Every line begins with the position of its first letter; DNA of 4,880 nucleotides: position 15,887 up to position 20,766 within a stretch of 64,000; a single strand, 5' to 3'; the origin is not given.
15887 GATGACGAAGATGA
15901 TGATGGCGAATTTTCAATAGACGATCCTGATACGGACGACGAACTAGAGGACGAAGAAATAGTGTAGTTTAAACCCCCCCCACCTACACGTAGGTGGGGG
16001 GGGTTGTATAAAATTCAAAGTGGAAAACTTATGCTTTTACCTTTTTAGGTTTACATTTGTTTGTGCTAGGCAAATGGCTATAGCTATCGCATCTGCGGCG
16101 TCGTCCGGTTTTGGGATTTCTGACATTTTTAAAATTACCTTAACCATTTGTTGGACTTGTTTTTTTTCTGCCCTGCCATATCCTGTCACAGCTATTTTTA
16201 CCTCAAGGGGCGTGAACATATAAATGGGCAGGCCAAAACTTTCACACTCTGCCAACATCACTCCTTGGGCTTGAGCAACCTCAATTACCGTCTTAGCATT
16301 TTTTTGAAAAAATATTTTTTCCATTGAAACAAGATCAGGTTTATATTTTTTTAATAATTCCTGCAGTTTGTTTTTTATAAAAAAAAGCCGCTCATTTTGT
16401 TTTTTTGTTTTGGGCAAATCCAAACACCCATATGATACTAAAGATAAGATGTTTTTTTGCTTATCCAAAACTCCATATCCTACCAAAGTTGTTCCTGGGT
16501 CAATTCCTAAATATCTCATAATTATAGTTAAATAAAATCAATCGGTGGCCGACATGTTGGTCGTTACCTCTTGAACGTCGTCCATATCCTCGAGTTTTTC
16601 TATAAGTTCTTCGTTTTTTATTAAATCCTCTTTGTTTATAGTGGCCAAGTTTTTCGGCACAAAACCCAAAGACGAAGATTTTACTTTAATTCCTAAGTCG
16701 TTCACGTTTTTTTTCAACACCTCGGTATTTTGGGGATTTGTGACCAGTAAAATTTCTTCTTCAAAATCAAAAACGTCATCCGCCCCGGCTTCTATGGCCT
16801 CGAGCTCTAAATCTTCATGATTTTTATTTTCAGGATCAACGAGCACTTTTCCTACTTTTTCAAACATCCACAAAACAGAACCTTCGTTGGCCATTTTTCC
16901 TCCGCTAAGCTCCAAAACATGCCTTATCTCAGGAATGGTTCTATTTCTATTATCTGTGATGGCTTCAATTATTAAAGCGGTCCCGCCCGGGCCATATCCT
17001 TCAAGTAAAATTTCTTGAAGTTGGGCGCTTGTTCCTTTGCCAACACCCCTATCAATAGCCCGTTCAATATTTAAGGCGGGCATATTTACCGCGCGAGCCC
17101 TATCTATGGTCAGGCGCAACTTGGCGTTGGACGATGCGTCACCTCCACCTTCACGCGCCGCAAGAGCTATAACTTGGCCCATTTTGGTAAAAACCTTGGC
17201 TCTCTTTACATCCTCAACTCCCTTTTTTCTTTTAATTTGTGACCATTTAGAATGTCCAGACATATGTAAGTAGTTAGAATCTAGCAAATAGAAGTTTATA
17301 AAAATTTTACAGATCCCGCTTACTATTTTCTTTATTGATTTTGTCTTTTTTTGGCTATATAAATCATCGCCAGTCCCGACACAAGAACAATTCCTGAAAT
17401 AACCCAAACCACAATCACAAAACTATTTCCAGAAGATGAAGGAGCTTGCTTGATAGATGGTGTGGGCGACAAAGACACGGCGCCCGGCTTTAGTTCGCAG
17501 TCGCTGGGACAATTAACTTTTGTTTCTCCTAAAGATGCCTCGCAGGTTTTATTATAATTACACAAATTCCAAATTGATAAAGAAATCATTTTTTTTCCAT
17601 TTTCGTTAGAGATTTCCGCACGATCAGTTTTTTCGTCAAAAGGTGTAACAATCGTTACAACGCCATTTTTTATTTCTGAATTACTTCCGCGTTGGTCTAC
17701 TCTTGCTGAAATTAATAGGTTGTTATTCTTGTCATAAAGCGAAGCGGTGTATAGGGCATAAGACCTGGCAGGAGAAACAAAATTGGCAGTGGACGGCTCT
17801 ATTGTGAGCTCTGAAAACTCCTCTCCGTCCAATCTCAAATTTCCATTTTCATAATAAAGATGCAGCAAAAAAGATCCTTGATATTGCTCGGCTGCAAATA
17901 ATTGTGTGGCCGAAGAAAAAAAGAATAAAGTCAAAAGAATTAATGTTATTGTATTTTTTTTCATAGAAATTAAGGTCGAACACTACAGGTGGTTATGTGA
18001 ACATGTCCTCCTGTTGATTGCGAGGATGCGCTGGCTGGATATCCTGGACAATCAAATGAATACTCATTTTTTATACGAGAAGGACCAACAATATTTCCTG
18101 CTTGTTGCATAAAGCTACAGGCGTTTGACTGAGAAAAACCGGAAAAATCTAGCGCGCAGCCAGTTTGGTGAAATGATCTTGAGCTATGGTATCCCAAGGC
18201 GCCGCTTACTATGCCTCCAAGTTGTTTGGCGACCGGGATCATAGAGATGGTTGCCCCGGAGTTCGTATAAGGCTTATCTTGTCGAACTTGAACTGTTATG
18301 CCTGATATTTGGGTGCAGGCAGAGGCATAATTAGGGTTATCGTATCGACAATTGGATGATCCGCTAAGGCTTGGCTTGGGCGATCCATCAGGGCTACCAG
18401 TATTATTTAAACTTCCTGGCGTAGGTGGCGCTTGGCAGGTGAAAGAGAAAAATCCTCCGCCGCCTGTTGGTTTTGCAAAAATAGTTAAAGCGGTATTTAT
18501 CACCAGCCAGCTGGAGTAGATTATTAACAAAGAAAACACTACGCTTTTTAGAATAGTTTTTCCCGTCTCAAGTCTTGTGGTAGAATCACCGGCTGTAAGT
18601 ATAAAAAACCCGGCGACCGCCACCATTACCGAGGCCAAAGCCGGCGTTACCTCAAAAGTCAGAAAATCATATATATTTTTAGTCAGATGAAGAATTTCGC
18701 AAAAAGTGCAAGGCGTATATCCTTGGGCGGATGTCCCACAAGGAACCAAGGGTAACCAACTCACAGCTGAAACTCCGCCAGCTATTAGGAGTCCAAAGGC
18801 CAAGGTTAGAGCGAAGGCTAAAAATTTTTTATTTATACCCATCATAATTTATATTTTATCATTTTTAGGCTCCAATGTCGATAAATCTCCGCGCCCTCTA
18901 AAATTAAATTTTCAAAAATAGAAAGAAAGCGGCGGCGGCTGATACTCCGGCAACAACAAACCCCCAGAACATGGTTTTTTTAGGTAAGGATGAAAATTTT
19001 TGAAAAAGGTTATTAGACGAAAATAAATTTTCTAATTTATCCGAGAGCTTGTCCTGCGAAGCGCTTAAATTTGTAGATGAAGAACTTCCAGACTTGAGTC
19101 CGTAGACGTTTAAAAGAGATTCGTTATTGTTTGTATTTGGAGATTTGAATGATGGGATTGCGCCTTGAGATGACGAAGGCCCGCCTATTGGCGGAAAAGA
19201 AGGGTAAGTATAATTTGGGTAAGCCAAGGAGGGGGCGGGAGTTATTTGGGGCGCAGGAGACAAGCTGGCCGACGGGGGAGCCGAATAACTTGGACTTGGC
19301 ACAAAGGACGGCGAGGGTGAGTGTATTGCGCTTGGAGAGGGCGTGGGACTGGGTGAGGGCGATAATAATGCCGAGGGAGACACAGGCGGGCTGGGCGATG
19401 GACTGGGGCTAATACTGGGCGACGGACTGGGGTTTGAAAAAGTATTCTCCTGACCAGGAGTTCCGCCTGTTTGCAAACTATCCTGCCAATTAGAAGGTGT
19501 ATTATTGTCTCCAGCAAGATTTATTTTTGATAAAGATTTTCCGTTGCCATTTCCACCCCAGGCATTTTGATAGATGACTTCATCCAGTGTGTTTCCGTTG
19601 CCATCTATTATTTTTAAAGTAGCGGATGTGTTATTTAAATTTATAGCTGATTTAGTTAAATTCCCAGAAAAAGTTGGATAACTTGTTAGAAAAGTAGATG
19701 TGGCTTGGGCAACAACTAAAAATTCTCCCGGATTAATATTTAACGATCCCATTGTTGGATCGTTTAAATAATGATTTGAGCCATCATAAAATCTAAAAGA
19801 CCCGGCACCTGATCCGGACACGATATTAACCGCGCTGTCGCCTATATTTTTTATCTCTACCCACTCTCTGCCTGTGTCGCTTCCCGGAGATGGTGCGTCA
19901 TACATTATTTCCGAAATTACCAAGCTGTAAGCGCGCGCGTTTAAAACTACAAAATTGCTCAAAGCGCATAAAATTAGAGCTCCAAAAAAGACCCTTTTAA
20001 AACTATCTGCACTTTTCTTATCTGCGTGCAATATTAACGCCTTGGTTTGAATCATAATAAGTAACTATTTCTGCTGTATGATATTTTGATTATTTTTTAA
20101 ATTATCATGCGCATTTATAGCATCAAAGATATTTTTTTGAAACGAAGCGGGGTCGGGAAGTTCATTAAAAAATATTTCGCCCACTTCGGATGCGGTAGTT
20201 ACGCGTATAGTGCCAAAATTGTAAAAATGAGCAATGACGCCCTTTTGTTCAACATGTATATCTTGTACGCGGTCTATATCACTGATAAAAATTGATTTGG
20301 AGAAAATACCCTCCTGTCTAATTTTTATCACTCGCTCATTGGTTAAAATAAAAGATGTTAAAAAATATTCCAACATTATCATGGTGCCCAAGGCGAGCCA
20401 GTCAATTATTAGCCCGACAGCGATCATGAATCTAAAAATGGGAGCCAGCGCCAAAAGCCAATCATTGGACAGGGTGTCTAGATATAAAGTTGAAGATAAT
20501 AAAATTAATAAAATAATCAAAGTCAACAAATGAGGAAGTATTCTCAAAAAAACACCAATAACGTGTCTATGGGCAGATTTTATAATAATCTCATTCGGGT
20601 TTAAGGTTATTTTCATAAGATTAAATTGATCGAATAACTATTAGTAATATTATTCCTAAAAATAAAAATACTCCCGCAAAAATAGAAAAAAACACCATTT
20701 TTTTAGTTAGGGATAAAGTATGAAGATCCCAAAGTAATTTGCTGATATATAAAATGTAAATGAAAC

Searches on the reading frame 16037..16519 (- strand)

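Call 9: search_protein_families(library=pfam, proteins=[window:16037-16519:-], max_evalue=0.001)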
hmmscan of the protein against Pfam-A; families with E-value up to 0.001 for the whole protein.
window:16037-16519:- (160 aa): 1 family
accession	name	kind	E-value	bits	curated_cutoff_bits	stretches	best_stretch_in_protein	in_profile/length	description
PF02075.23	RuvC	-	4.5e-47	160.1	22.2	1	4-150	2-147/148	Crossover junction endodeoxyribonuclease RuvC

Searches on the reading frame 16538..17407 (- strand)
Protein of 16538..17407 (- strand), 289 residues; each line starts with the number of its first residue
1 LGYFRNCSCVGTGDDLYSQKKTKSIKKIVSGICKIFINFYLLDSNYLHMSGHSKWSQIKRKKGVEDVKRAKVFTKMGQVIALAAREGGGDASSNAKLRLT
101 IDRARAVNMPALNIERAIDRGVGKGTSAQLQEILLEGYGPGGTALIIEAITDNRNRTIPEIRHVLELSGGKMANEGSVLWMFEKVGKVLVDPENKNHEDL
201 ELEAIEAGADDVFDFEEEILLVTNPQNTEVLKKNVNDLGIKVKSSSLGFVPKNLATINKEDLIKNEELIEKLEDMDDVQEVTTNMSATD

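Call 9: search_protein_families(library=pfam, proteins=[window:16538-17407:-], max_evalue=0.001)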
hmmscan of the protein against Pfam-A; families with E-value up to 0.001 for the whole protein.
window:16538-17407:- (289 aa): 2 families
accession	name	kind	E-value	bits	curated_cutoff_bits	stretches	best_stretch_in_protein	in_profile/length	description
PF01709.26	Transcrip_reg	-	1.6e-47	161.7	27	1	131-285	2-160/160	TACO1/YebC second and third domain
PF20772.2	TACO1_YebC_N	-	3.5e-26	91.9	36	1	53-124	1-73/73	TACO1/YebC protein N-terminal domain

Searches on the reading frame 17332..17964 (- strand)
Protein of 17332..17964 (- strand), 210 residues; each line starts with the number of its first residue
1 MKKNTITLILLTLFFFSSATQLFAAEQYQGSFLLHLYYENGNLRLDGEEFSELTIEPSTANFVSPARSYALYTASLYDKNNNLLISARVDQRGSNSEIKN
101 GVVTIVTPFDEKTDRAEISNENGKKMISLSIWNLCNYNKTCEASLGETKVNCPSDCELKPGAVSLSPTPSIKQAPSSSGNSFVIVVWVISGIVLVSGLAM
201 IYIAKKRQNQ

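Call 9: search_protein_families(library=pfam, proteins=[window:17332-17964:-], max_evalue=0.001)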
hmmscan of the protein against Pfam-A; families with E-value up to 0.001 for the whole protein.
window:17332-17964:- (210 aa): 0 families

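Call 82: search_protein_families(library=ncbifam, proteins=[window:17332-17964:-], max_evalue=0.01)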
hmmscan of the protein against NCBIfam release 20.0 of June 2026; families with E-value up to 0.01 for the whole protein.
window:17332-17964:- (210 aa): 1 family
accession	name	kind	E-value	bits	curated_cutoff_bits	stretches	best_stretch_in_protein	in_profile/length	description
NF053819.1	EF0750_LPXTG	subfamily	7.6e-05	23.2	47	0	1-30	1-34/105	EF2685/EF0750 family sortase-dependent surface protein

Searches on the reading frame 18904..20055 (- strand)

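Call 9: search_protein_families(library=pfam, proteins=[window:18904-20055:-], max_evalue=0.001)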
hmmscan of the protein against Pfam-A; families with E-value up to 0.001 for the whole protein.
window:18904-20055:- (383 aa): 1 family
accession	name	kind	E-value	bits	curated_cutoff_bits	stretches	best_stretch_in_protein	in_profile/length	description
PF00932.25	LTD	-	1.2e-10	42.1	34.3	1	44-162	7-107/109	Lamin Tail Domain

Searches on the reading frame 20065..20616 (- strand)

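Call 9: search_protein_families(library=pfam, proteins=[window:20065-20616:-], max_evalue=0.001)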
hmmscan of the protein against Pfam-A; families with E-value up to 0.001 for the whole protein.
window:20065-20616:- (183 aa): 1 family
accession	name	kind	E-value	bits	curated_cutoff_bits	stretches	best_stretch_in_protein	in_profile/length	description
PF03703.20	bPH_2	-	6.7e-08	33.1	22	1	87-163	4-78/78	Bacterial PH domain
